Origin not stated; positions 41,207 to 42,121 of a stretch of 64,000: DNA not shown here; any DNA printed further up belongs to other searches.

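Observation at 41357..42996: Extremely AT-rich (about 25% GC) module encoding a membrane-anchored receiver-like protein and a soluble HK-like ATPase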

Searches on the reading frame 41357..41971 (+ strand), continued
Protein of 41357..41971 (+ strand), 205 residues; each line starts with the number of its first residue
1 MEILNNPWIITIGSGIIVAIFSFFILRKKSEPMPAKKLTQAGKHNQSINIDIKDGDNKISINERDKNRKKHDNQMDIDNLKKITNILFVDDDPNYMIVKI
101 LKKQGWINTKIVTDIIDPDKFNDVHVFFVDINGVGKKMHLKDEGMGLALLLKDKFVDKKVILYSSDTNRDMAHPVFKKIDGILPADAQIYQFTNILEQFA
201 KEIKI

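Call 50: search_protein_families(library=padloc, alignment_id=A3, max_evalue=0.00001)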
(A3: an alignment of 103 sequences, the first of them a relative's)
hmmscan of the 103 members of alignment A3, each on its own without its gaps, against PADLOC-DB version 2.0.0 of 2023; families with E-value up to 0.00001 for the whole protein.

A. member 1, L001:198-965:+ (256 aa): 0 families

B. families by the number of members that match (of 103 scanned): 273 families (the first 25 are shown)
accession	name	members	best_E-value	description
PDLC04810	PDC-S02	3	1.8e-153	-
PDLC04795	PDC-S02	3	4.2e-137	-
PDLC04831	PDC-S02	3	1.7e-129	-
PDLC04807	PDC-S02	3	2.8e-127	-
PDLC04822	PDC-S02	3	1.3e-119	-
PDLC04817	PDC-S02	3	3.5e-94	-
PDLC04803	PDC-S02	3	3.8e-94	-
PDLC04826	PDC-S02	3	5.1e-88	-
PDLC04813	PDC-S02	3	2.7e-75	-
PDLC03099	Specificity_I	3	1.5e-61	Type I specificity subunit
PDLC04820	PDC-S02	3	2.3e-61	-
PDLC04827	PDC-S02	3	4.3e-59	-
PDLC03087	Specificity_I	3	1.7e-56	Type I specificity subunit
PDLC03107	Specificity_I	3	7.4e-54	Type I specificity subunit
PDLC03101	Specificity_I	3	1.2e-52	Type I specificity subunit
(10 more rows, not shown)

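Call 60: search_protein_families(library=padloc, proteins=[L014:2356-4062:+, L025:15646-16833:-, L025:16935-19337:-, L021:6539-9691:+, L021:5202-6320:+, L021:12038-13213:+, L042:11416-13974:-, L007:4268-6958:+, L007:2383-4236:+, L021:2554-4140:+], max_evalue=0.00001)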
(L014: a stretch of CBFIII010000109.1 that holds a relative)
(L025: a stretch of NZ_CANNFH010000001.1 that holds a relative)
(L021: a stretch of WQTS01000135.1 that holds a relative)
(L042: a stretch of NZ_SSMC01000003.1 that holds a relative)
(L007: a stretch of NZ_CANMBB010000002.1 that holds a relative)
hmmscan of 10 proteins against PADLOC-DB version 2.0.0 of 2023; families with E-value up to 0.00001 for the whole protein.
L014:2356-4062:+ (569 aa): 0 families

L025:15646-16833:- (395 aa): 0 families

L025:16935-19337:- (800 aa): 0 families

L021:6539-9691:+ (1051 aa): 10 families
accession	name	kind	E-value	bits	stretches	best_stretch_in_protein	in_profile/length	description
PDLC03040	REase_I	-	0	1024.6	1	2-1048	3-1023/1029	Type I restriction enzyme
PDLC03041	REase_I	-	9.1e-63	210.6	2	257-712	309-745/1099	Type I restriction enzyme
PDLC03044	REase_I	-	4.2e-53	178.6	1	13-722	15-714/1034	Type I restriction enzyme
PDLC03048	REase_I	-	4.6e-49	165.4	1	5-814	5-758/976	Type I restriction enzyme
PDLC03046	REase_I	-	1.1e-27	94.4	2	619-714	651-748/1025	Type I restriction enzyme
PDLC03045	REase_I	-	2.4e-20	70.1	1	253-689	251-675/995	Type I restriction enzyme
PDLC02704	PbeA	-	3.1e-14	50.4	1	268-704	252-650/682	PbeA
PDLC02707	PbeA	-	3.2e-14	50.4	1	279-705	261-637/672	PbeA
PDLC04934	PDC-S15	-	7.8e-06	23.2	1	962-1045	330-410/416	-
PDLC03043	REase_I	-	9.6e-06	22.9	0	116-195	133-212/313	Type I restriction enzyme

L021:5202-6320:+ (373 aa): 68 families (the best 25 are shown)
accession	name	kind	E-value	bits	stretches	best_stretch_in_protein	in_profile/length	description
PDLC03094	Specificity_I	-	4.3e-155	514.4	2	93-372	96-377/384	Type I specificity subunit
PDLC03148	Specificity_I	-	1.9e-32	110.6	2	182-360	26-208/453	Type I specificity subunit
PDLC03146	Specificity_I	-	2.8e-24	84.1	2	4-159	25-177/420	Type I specificity subunit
PDLC03129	Specificity_I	-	3.5e-24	83.4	2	229-342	49-160/431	Type I specificity subunit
PDLC03057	Specificity_I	-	2.7e-21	73.9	2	248-354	84-186/407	Type I specificity subunit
PDLC03200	Specificity_I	-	3e-21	74.2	2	11-178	7-169/190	Type I specificity subunit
PDLC03087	Specificity_I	-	1.5e-20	71.5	2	18-185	243-409/418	Type I specificity subunit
PDLC03090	Specificity_I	-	1.8e-20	71.6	2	195-355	38-195/434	Type I specificity subunit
PDLC03086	Specificity_I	-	6.1e-19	66.3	2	250-362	80-191/458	Type I specificity subunit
PDLC03099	Specificity_I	-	8.6e-18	62.6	2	67-188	56-171/405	Type I specificity subunit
PDLC03068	Specificity_I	-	5.4e-17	60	2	260-341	82-162/403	Type I specificity subunit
PDLC03118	Specificity_I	-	6.2e-17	59.9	1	93-185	310-401/416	Type I specificity subunit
PDLC03178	Specificity_I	-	8.2e-17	59.7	1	8-175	25-187/411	Type I specificity subunit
PDLC03144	Specificity_I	-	1.3e-16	59.2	2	253-340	259-347/388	Type I specificity subunit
PDLC03100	Specificity_I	-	1.3e-16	59.1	1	87-371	92-389/392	Type I specificity subunit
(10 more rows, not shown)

L021:12038-13213:+ (392 aa): 25 families
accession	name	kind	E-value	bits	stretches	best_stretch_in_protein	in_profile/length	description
PDLC04810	PDC-S02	-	1.8e-153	508.9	1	1-379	1-353/355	-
PDLC04795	PDC-S02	-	4.2e-137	455.1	1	6-380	19-354/357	-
PDLC04831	PDC-S02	-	1.7e-129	430.2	1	2-382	2-343/346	-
PDLC04803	PDC-S02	-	3.8e-94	313.3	1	75-379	6-264/269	-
PDLC04826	PDC-S02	-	5.1e-88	292.4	1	1-256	1-217/222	-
PDLC04807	PDC-S02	-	4.9e-75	250.9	1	8-385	10-344/351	-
PDLC04813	PDC-S02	-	5.1e-71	236.2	1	210-381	2-173/175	-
PDLC04822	PDC-S02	-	6.4e-58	194.7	1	14-331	13-287/294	-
PDLC04827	PDC-S02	-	6.2e-54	181.1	1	6-268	5-231/234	-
PDLC04798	PDC-S02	-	7.4e-46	155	1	217-384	52-221/222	-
PDLC04811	PDC-S02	-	1.5e-45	153.1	2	6-115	7-115/172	-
PDLC04800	PDC-S02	-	6.6e-45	150.6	1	1-164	1-125/129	-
PDLC04804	PDC-S02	-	1.1e-44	150.5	2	141-232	103-194/203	-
PDLC04820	PDC-S02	-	1.3e-39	134.2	2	120-360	98-308/332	-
PDLC01464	PD_DExK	-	1.4e-30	104.2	2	153-289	6-126/126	"CAS-I,CAS-II,CAS-III,CAS-IV,CAS-V,CAS-VI; associated"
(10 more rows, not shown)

L042:11416-13974:- (852 aa): 45 families (the best 25 are shown)
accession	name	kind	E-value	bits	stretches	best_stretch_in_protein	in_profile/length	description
PDLC03802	RTasHel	-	6.8e-109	363.6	2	7-426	3-386/675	DRT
PDLC00114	GajB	-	3.4e-102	341.1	1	8-630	6-629/635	UrvD helicase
PDLC00132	GajB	-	1.2e-86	289.7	1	8-630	2-623/625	UrvD helicase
PDLC00117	GajB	-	1.3e-74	249.8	1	7-633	13-599/604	UrvD helicase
PDLC00127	GajB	-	1.3e-50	170.6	2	6-294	5-285/594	UrvD helicase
PDLC00103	GajB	-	4.5e-50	169.2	1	8-611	15-578/612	UrvD helicase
PDLC00121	GajB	-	1.6e-46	157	2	11-381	7-365/565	UrvD helicase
PDLC00130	GajB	-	4.2e-46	155.4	2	9-302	3-294/589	UrvD helicase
PDLC00107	GajB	-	5.7e-46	155.3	2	7-376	13-373/587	UrvD helicase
PDLC00123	GajB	-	1.7e-42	143.7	2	9-369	4-325/540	UrvD helicase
PDLC00110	GajB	-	3.7e-41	139.5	3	177-346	232-410/725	UrvD helicase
PDLC00104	GajB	-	1.1e-35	121.4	2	13-368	6-314/574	UrvD helicase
PDLC00138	GajB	-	1.4e-35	121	2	152-315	159-322/581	UrvD helicase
PDLC00119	GajB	-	4.9e-35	119.5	2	20-365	13-365/565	UrvD helicase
PDLC00134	GajB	-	5.2e-33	112.7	1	8-370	15-371/431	UrvD helicase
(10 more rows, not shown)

L007:4268-6958:+ (897 aa): 0 families

L007:2383-4236:+ (618 aa): 0 families

L021:2554-4140:+ (529 aa): 29 families (the best 25 are shown)
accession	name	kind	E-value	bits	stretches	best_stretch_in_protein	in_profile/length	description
PDLC03019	MTase_I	-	1.7e-122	408.5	1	7-522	4-500/932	Type I methyltransferase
PDLC03035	MTase_I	-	1.4e-98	329.2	1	4-442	3-428/653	Type I methyltransferase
PDLC03240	MTase_II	-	1.9e-85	285.6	1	9-486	6-471/511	Type II methyltransferase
PDLC03031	MTase_I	-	2.3e-75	252.4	1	11-481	8-484/834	Type I methyltransferase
PDLC03022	MTase_I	-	9.7e-67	224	1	11-497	6-490/857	Type I methyltransferase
PDLC03029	MTase_I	-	9.8e-53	177.6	1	10-519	8-516/661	Type I methyltransferase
PDLC03027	MTase_I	-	3.8e-52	175.8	1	93-491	61-447/810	Type I methyltransferase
PDLC03038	MTase_I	-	1.1e-44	150.6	1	10-504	8-473/896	Type I methyltransferase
PDLC03021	MTase_I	-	3.3e-42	142.9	1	122-524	103-485/491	Type I methyltransferase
PDLC03028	MTase_I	-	7.1e-42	141.6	1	10-482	728-1191/1236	Type I methyltransferase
PDLC03039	MTase_I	-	3.9e-40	135.7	1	10-516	6-482/708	Type I methyltransferase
PDLC03026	MTase_I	-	3.3e-39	133.3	1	13-524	8-477/487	Type I methyltransferase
PDLC04134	mad2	-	1.7e-38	130.7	1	8-446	138-488/492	mads_2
PDLC03020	MTase_I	-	1.3e-36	124.6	1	13-381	8-396/410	Type I methyltransferase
PDLC03032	MTase_I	-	1e-34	117.8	1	152-395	128-374/1001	Type I methyltransferase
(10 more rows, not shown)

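Call 61: search_protein_families(library=pfam, proteins=[L014:2356-4062:+, L025:15646-16833:-, L025:16935-19337:-, L021:6539-9691:+, L021:5202-6320:+, L021:12038-13213:+, L042:11416-13974:-, L007:4268-6958:+, L007:2383-4236:+, L021:2554-4140:+], max_evalue=0.00001)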
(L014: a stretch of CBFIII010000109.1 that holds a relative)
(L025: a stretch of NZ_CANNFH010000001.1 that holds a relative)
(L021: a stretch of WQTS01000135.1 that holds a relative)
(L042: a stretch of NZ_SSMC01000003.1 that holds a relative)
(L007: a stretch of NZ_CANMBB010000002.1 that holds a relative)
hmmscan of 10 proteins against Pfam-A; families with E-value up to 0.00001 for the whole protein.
L014:2356-4062:+ (569 aa): 5 families
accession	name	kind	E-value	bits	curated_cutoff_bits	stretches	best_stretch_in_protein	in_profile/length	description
PF12186.13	AcylCoA_dehyd_C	-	4.7e-37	126.9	27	1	451-561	1-111/111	Acyl-CoA dehydrogenase C terminal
PF00441.29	Acyl-CoA_dh_1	-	1.4e-34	119.9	22.4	1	282-443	5-142/150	Acyl-CoA dehydrogenase, C-terminal domain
PF02770.24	Acyl-CoA_dh_M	-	3.6e-25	88.4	33.3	1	172-267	1-96/97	Acyl-CoA dehydrogenase, middle domain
PF08028.16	Acyl-CoA_dh_2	-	2.2e-18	67.2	22.7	1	293-438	1-132/134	Acyl-CoA dehydrogenase, C-terminal domain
PF02771.21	Acyl-CoA_dh_N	-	1.5e-15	58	22.9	1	66-169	19-113/113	Acyl-CoA dehydrogenase, N-terminal domain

L025:15646-16833:- (395 aa): 2 families
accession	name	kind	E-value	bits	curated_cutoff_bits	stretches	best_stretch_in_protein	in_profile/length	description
PF00108.29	Thiolase_N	-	1.3e-62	212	26.4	1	4-262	2-260/260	Thiolase, N-terminal domain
PF02803.24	Thiolase_C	-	2e-47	160.3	27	1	270-392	2-122/123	Thiolase, C-terminal domain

L025:16935-19337:- (800 aa): 4 families
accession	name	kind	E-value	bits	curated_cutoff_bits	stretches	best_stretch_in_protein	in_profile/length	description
PF02737.24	3HCDH_N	-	9.7e-41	140.1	22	1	6-204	1-180/180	3-hydroxyacyl-CoA dehydrogenase, NAD binding domain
PF00725.27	3HCDH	-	4.3e-18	66.1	22.1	1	207-306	2-96/97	3-hydroxyacyl-CoA dehydrogenase, C-terminal domain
PF00378.25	ECH_1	-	4.3e-12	46.3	27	1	493-629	3-139/251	Enoyl-CoA hydratase/isomerase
PF16113.10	ECH_2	-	3.1e-07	30.7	27.2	1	503-627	10-136/335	Enoyl-CoA hydratase/isomerase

L021:6539-9691:+ (1051 aa): 5 families
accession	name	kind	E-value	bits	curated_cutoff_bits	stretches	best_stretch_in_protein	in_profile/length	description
PF11867.13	T1RH-like_C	-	3.9e-80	270.1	26.8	1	714-1047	3-327/329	Type I restriction enzyme HindI endonuclease subunit-like, C-terminal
PF18766.7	SWI2_SNF2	-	4e-54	184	26.7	1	264-506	2-217/221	SWI2/SNF2 ATPase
PF04313.20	HSDR_N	-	2.1e-34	119.6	25.1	1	4-201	2-195/198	Type I restriction enzyme R protein N terminus (HSDR_N)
PF22679.2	T1R_D3-like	-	7.1e-21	75.7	27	1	618-697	75-156/158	Type I restriction enzyme subunit R domain 3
PF04851.21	ResIII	-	6.8e-18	65.6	22.5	1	261-446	5-163/164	Type III restriction enzyme, res subunit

L021:5202-6320:+ (373 aa): 1 family
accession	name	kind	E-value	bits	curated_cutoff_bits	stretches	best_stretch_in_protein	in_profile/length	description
PF01420.25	Methylase_S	-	6.2e-18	66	22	1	263-349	75-157/168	Type I restriction modification DNA specificity domain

L021:12038-13213:+ (392 aa): 2 families
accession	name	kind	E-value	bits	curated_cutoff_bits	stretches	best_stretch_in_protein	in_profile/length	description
PF06250.17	YhcG_C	-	3.2e-60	203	32.5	1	213-367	1-157/157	YhcG PDDEXK nuclease domain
PF17761.7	DUF1016_N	-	1.9e-38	132.1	32.8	1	18-192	2-137/137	DUF1016 N-terminal domain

L042:11416-13974:- (852 aa): 4 families
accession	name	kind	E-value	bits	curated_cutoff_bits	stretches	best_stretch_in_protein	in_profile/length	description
PF00580.27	UvrD-helicase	-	2.4e-75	254.2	23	1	10-273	1-271/271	UvrD/REP helicase N-terminal domain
PF13361.12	UvrD_C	-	1.9e-67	228.6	25.6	1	278-610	1-348/350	UvrD-like helicase C-terminal domain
PF13245.12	AAA_19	-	1.5e-19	71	25.1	1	16-256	3-132/134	AAA domain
PF13538.12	UvrD_C_2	-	4.7e-08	33.2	27.4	0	549-565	4-20/52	UvrD-like helicase C-terminal domain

L007:4268-6958:+ (897 aa): 1 family
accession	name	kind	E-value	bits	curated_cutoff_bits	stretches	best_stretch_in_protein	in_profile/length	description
PF00521.26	DNA_topoisoIV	-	1.3e-110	370.6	31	1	44-455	1-425/432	DNA gyrase/topoisomerase IV, subunit A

L007:2383-4236:+ (618 aa): 4 families
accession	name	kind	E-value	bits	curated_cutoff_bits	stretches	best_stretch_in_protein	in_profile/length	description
PF00204.31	DNA_gyraseB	-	8.9e-28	97.4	27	1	212-368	2-166/173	DNA gyrase B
PF01751.28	Toprim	-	7.2e-15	55.4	23.1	1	409-514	1-93/96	Toprim domain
PF02518.31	HATPase_c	-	3.5e-08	34.3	26.4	1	40-167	4-106/111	Histidine kinase-, DNA gyrase B-, and HSP90-like ATPase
PF00986.26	DNA_gyraseB_C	-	9.2e-07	29.4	29.8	1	546-604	2-62/63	DNA gyrase B subunit, carboxyl terminus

L021:2554-4140:+ (529 aa): 2 families
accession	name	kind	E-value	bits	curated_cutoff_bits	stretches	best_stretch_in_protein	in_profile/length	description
PF02384.22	N6_Mtase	-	1.6e-87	294.1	20.4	1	160-483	2-305/311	N-6 DNA Methylase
PF12161.14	HsdM_N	-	2.5e-19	70.7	24.5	1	11-150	1-135/135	HsdM N-terminal domain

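Call 65: find_related_loci(query=A1, collection=viral_contigs, flank=10000)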
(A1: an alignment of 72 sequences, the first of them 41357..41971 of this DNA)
Query A1 (205 aa) in viral_contigs; peptide patterns used: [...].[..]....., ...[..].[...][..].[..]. (x = any residue, [..] = any of these).
77 stretches matched a pattern; 6 encode a relative of the query (tblastn E <= 1e-3); 6 distinct loci.
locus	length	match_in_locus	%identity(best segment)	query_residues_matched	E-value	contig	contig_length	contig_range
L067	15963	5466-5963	41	30-200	2e-33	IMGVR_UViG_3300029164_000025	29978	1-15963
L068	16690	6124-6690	35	13-200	6e-32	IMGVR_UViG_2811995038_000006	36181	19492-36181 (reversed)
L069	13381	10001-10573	34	3-200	1e-31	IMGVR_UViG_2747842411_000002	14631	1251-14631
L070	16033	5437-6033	35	10-200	9e-31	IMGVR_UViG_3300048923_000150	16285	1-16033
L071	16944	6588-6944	45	84-200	7e-30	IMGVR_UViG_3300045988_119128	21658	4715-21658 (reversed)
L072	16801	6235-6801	29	3-203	1e-22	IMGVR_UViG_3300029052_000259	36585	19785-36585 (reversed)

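Call 67: search_protein_families(library=phrogs, proteins=[L071:3886-6159:+, L071:8395-9426:-, L071:9429-11198:-, L071:11309-12226:+, L071:12288-13358:+, L071:13365-14105:+, L071:307-1317:-, L071:2310-2807:+, L071:6330-6944:+, L071:6960-7988:+], max_evalue=0.00001)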
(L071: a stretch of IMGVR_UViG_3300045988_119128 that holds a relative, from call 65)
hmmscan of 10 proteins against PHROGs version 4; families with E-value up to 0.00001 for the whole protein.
L071:3886-6159:+ (758 aa): 6 families
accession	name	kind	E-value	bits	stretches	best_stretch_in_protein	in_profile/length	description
phrog_91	-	DNA, RNA and nucleotide metabolism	0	1116.9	1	3-750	9-744/852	nicking at origin of replication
phrog_6857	-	unknown function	5.1e-170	568.7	1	200-740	176-715/855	-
phrog_14675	-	unknown function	3.5e-136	452.7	1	540-756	1-217/222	-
phrog_12979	-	unknown function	5.8e-110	366.4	1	1-197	1-188/189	-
phrog_28319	-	unknown function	4.5e-36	125.6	1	373-559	5-199/342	-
phrog_14885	-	unknown function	1.4e-10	42.1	1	523-627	22-124/246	-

L071:8395-9426:- (343 aa): 5 families
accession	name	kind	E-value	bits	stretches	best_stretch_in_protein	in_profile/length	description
phrog_68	-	head and packaging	4.3e-175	582.3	1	2-342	3-343/344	portal protein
phrog_8392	-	head and packaging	1.2e-109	365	1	1-184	2-188/188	portal protein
phrog_12726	-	unknown function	2.1e-51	173.1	1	265-343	1-79/79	-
phrog_1853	-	unknown function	6.1e-50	170.3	1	210-341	1-148/159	-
phrog_12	-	head and packaging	3.3e-21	77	1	99-319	146-357/646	portal protein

L071:9429-11198:- (589 aa): 8 families
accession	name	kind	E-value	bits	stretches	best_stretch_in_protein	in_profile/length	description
phrog_5751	-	head and packaging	2.8e-237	790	2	1-378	61-426/548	terminase large subunit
phrog_3746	-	head and packaging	3e-175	583.7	1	1-374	1-368/374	terminase large subunit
phrog_5909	-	head and packaging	4.9e-138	460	1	277-588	2-284/285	terminase large subunit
phrog_2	-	head and packaging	1.3e-101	342.7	1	1-570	195-562/807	terminase large subunit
phrog_5713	-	head and packaging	9.6e-66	221.1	1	446-588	1-142/143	terminase large subunit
phrog_10334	-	head and packaging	3.5e-42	143.5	1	523-589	3-69/69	terminase large subunit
phrog_14025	-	unknown function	1.2e-19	71.4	1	12-87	19-94/98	-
phrog_9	-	head and packaging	7.9e-10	39.2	1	350-476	431-575/812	terminase large subunit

L071:11309-12226:+ (306 aa): 5 families
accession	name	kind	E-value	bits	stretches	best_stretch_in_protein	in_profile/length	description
phrog_73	-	head and packaging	1.1e-123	413.5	1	22-306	3-287/287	head scaffolding protein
phrog_19849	-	unknown function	9.8e-65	216.3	1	208-306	1-99/99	-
phrog_18337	-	unknown function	6.7e-55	184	1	1-86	1-86/87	-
phrog_11933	-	head and packaging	4.5e-54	183.7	1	26-214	4-193/198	head maturation protease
phrog_28247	-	unknown function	1.2e-33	116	1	262-306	1-45/45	-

L071:12288-13358:+ (357 aa): 6 families
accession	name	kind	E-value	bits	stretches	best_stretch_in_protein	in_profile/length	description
phrog_70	-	head and packaging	1.2e-175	584.7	1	1-349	1-343/345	major head protein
phrog_8979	-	unknown function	8.7e-94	313.5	1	1-180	1-179/180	-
phrog_14867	-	head and packaging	5.7e-47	158.7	1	246-345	2-101/101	major head protein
phrog_23673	-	unknown function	1.8e-17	64.1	1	1-46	1-46/46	-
phrog_1623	-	head and packaging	3.6e-09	37.4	1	26-341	18-304/305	virion structural protein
phrog_21545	-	unknown function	5.1e-07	30.6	0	1-25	1-25/67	-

L071:13365-14105:+ (247 aa): 4 families
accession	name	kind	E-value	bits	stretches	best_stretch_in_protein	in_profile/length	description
phrog_74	-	head and packaging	4.4e-106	354.6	1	1-225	1-229/232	terminase small subunit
phrog_5997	-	head and packaging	3.1e-79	266.2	1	88-247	1-160/162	terminase small subunit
phrog_9273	-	head and packaging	1.6e-66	223.4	1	1-134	1-134/139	terminase small subunit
phrog_18948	-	unknown function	2.3e-36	124.9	1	1-64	1-64/81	-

L071:307-1317:- (336 aa): 6 families
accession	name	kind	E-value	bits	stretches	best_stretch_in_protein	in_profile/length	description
phrog_1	-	integration and excision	7.3e-86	290.7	1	3-331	117-461/611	integrase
phrog_7269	-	integration and excision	1.9e-47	160.1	1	238-326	1-89/89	integrase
phrog_11531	-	integration and excision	3e-42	145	1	1-121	2-122/144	integrase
phrog_216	-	integration and excision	2.7e-37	129.5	1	122-323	15-241/301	integrase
phrog_22824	-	unknown function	9.1e-12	45.9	1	2-51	3-56/57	-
phrog_7685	-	integration and excision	1.6e-06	28.8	1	249-312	166-229/240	integrase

L071:2310-2807:+ (166 aa): 6 families
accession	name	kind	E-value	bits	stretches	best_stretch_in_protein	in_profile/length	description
phrog_235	-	unknown function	3.1e-104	346.9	1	1-166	3-168/168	-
phrog_36148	-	unknown function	7.2e-64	213.7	1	60-166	2-108/108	-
phrog_24924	-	unknown function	1.2e-42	144.9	1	111-166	1-56/56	-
phrog_14551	-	unknown function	6.2e-10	40.1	1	11-81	24-90/128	-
phrog_602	-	unknown function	8.9e-10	39.6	1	30-83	48-101/113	-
phrog_5349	-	unknown function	8.3e-06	27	0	34-81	63-110/132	-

L071:6330-6944:+ (205 aa): 0 families

L071:6960-7988:+ (343 aa): 2 families
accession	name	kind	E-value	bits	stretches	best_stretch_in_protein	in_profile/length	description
phrog_857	-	unknown function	1.9e-12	48.2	1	180-322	308-449/468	-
phrog_10912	-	other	1.7e-08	33.9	1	181-321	809-949/970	kinase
